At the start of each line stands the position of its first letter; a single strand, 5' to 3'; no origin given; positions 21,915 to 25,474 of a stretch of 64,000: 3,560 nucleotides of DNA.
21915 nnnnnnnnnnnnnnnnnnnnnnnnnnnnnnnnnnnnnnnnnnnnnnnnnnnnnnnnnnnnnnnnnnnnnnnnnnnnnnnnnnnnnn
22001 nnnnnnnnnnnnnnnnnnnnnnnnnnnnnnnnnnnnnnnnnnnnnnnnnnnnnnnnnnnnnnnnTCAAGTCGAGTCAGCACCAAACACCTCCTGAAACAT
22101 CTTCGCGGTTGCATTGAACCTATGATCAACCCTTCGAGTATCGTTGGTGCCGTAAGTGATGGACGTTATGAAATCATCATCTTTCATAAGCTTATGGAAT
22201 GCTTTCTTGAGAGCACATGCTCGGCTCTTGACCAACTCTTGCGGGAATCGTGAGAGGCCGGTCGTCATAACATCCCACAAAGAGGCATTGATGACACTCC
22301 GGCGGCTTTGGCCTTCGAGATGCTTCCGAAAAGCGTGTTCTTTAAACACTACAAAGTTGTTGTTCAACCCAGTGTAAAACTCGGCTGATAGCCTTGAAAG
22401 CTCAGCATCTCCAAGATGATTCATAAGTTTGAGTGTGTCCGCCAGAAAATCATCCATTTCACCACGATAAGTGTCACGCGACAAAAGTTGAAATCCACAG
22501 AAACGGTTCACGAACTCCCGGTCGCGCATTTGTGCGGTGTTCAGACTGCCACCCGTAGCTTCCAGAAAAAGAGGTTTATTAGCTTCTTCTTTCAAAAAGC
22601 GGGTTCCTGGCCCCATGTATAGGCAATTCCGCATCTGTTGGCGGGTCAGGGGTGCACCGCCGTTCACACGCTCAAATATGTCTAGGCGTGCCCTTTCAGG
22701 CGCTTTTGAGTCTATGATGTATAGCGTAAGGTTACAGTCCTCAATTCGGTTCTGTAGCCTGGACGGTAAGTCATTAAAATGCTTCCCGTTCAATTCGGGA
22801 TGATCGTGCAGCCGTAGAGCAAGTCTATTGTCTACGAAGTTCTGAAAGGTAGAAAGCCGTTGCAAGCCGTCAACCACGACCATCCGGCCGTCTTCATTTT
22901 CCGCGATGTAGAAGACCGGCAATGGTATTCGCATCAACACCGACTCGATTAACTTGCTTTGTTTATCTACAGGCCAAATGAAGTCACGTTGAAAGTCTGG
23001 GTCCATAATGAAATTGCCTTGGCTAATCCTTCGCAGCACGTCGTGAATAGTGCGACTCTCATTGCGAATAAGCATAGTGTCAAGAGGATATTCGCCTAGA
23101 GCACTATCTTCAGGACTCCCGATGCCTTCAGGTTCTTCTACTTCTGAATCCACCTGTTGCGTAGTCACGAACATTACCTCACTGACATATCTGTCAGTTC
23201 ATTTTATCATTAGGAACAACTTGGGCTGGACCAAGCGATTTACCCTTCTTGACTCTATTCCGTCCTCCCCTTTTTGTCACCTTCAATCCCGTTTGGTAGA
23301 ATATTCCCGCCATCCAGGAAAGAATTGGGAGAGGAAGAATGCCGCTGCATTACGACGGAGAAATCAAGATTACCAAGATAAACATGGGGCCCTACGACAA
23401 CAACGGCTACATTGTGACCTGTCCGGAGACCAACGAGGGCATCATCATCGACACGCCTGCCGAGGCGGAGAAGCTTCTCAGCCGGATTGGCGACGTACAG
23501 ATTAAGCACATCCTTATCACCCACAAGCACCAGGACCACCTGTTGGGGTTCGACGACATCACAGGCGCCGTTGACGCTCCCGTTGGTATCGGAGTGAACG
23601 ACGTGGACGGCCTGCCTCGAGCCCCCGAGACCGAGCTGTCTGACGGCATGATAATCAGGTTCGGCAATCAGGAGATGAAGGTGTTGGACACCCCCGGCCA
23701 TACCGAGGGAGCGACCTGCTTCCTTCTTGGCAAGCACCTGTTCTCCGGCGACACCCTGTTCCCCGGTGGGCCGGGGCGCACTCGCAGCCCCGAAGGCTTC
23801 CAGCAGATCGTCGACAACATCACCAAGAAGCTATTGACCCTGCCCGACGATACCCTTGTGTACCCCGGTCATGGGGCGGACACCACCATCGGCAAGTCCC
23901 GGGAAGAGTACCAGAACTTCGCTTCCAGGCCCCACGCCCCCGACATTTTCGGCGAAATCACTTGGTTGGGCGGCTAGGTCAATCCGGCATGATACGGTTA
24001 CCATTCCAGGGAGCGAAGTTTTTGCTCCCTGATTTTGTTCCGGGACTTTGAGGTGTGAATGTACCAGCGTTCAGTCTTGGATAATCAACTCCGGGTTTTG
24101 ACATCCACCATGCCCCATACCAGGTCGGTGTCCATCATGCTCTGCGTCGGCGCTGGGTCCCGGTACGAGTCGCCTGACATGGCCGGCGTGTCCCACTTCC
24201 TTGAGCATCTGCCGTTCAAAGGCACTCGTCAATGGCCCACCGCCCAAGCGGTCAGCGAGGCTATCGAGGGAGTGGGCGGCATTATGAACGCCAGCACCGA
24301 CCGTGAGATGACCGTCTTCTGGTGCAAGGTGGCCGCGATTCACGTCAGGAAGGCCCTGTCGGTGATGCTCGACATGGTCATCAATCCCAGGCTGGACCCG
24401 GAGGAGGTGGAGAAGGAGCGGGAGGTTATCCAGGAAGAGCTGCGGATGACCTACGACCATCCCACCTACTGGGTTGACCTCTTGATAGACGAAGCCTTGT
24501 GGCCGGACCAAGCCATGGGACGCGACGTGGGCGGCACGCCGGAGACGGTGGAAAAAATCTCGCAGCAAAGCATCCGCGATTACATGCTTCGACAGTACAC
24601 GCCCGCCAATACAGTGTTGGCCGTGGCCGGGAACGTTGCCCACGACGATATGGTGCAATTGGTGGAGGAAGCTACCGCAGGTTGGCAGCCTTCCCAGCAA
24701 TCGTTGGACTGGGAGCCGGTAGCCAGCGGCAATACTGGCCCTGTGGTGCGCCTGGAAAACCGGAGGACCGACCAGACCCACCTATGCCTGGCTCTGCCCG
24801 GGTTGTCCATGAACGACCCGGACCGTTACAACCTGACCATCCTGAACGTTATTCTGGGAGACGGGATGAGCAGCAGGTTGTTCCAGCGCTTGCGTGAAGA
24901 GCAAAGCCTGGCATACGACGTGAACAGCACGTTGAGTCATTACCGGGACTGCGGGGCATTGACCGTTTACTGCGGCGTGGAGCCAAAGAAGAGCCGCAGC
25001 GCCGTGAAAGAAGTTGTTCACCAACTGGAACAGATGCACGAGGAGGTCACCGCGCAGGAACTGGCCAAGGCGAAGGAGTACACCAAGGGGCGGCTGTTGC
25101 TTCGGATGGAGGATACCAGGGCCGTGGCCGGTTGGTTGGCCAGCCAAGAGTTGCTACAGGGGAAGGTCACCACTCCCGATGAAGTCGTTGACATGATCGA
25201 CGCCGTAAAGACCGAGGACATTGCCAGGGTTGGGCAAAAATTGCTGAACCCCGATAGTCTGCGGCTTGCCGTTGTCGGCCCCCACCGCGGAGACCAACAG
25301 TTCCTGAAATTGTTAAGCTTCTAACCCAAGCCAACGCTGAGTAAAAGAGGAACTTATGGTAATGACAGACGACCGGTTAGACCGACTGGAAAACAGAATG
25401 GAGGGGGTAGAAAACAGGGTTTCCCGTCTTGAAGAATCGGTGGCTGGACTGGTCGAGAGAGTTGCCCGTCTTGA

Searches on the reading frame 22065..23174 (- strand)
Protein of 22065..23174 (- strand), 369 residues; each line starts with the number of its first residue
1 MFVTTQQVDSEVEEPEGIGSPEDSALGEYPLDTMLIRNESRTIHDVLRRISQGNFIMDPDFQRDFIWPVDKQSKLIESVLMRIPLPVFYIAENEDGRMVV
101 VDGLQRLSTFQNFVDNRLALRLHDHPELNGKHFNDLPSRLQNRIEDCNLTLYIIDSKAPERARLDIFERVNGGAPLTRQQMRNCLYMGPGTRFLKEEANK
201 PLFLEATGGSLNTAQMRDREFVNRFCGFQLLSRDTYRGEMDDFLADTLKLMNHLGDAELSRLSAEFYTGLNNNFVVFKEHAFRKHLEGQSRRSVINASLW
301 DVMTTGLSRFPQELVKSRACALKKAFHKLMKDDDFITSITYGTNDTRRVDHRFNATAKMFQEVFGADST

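Call 56: search_protein_families(library=pfam, proteins=[window:22065-23174:-], max_evalue=0.001)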
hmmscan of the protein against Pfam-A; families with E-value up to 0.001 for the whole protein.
window:22065-23174:- (369 aa): 1 family
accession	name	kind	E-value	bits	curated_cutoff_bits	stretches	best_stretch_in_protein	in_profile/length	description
PF03235.19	GmrSD_N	-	1.2e-22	81.5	33.2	1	43-186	1-198/199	GmrSD restriction endonuclease, N-terminal domain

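Call 58: search_protein_families(library=padloc, proteins=[window:22065-23174:-], max_evalue=0.00001)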
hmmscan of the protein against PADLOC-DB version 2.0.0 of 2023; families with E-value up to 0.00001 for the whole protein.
window:22065-23174:- (369 aa): 4 families
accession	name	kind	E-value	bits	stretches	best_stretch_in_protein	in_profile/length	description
PDLC03877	NsnA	-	6.2e-117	389.1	1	28-364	36-383/385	-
PDLC04027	PD-T4-2_A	-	7.5e-38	128.5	1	22-361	19-362/363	-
PDLC03418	REase_II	-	6.1e-18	63.1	1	57-190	34-162/372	Type II restriction enzyme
PDLC04151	HEC-05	-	5.4e-06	23.4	0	33-88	19-72/600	-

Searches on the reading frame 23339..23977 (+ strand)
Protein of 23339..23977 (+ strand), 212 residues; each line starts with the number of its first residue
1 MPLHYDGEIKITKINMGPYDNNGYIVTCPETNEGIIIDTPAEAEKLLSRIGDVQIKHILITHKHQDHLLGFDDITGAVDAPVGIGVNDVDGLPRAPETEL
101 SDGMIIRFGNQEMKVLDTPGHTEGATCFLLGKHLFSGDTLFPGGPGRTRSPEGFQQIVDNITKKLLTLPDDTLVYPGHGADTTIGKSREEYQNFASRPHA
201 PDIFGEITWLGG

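Call 56: search_protein_families(library=pfam, proteins=[window:23339-23977:+], max_evalue=0.001)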
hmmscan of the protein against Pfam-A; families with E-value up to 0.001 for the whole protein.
window:23339-23977:+ (212 aa): 1 family
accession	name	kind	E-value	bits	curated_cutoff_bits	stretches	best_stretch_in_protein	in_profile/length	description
PF00753.33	Lactamase_B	-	1.2e-16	61.6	22.7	1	18-178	3-196/196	Metallo-beta-lactamase superfamily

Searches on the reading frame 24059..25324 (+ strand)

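Call 56: search_protein_families(library=pfam, proteins=[window:24059-25324:+], max_evalue=0.001)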
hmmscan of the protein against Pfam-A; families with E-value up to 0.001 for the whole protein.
window:24059-25324:+ (421 aa): 3 families
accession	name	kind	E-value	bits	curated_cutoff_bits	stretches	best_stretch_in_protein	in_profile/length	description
PF05193.26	Peptidase_M16_C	-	5.7e-42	144.1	23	1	166-340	1-179/181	Peptidase M16 inactive domain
PF00675.25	Peptidase_M16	-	2.1e-35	122.3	22.3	1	12-158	1-146/149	Insulinase (Peptidase family M16)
PF22456.1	PqqF-like_C_4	-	0.00035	21.1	27.5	1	267-352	3-91/100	PQQ synthase PqqF-like, C-terminal lobe domain 4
